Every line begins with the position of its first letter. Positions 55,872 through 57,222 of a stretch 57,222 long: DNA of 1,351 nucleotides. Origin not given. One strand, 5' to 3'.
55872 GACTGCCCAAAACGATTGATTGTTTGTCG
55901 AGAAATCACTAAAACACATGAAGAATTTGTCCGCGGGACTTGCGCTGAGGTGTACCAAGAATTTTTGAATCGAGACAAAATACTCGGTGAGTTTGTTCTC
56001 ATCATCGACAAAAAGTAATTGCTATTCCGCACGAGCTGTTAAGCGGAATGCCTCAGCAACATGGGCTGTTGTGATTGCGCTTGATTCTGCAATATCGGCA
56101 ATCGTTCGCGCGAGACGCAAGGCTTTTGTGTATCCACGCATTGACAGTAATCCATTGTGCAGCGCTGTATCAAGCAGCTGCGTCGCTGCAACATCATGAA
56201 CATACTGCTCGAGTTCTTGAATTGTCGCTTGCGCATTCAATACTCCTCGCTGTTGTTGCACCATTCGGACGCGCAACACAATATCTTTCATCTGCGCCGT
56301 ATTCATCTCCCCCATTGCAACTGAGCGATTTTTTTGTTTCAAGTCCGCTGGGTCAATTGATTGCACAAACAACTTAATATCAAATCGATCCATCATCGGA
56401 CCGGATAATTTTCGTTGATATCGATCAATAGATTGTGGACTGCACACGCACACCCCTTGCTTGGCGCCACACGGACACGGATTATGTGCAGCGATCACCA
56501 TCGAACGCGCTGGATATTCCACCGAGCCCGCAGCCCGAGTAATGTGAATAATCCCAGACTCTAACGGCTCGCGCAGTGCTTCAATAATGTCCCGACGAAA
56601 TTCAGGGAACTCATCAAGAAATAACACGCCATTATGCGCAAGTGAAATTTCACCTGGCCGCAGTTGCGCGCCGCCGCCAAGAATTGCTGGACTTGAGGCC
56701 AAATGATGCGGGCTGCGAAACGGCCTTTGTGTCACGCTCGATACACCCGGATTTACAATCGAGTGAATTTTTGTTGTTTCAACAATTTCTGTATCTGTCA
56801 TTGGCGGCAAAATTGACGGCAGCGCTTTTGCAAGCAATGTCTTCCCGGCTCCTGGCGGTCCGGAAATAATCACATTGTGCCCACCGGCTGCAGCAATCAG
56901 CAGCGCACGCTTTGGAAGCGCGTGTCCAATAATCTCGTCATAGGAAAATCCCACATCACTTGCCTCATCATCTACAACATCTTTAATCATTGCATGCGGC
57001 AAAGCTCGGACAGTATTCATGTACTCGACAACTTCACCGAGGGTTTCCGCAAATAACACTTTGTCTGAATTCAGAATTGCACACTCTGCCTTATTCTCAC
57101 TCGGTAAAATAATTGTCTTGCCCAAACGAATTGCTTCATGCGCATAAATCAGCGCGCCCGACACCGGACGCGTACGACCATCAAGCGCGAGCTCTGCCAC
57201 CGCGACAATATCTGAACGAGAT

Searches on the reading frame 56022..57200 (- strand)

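Call 7: search_protein_families(library=pfam, proteins=[window:56022-57200:-], max_evalue=0.01)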
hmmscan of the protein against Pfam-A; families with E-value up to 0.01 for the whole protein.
window:56022-57200:- (392 aa): 14 families
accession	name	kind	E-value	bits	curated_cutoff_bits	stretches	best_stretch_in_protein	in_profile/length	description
PF01078.27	Mg_chelatase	-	7.6e-82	274.1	20.3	1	88-284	3-204/207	Magnesium chelatase, subunit ChlI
PF13335.12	Mg_chelatase_C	-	8.5e-19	68.4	26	1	300-386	3-92/94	Magnesium chelatase, subunit ChlI C-terminal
PF00493.29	MCM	-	1.1e-11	44.7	23.3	1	179-280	111-205/224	MCM P-loop domain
PF07728.20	AAA_5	-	3.6e-07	30.7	22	1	109-243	1-125/139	AAA domain (dynein-related subfamily)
PF00158.32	Sigma54_activat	-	1.4e-05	25.3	20.2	1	104-240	19-142/168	Sigma-54 interaction domain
PF00005.33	ABC_tran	-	0.00026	22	25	1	107-166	11-74/137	ABC transporter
PF00004.35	AAA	-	0.00049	21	21.2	1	110-149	1-35/131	ATPase family associated with various cellular activities (AAA)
PF20720.3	nSTAND3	-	0.00066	19.8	27.2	1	108-127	18-37/155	Novel STAND NTPase 3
PF05496.18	RuvB_N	-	0.001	19.3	27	0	109-127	35-53/159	Holliday junction DNA helicase RuvB P-loop domain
PF13541.12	ChlI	-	0.0015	18.9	27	1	1-36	85-121/121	Subunit ChlI of Mg-chelatase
PF13191.12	AAA_16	-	0.0017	19.4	32.6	1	103-130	19-47/167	AAA ATPase domain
PF13401.12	AAA_22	-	0.0063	17.3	27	0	109-134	7-32/130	AAA domain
PF16007.11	DUF4777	-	0.0067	17.1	34.4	0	53-78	21-46/66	Domain of unknown function (DUF4777)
PF01695.23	IstB_IS21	-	0.0095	15.9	24.1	0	108-127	93-112/238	IstB-like ATP binding protein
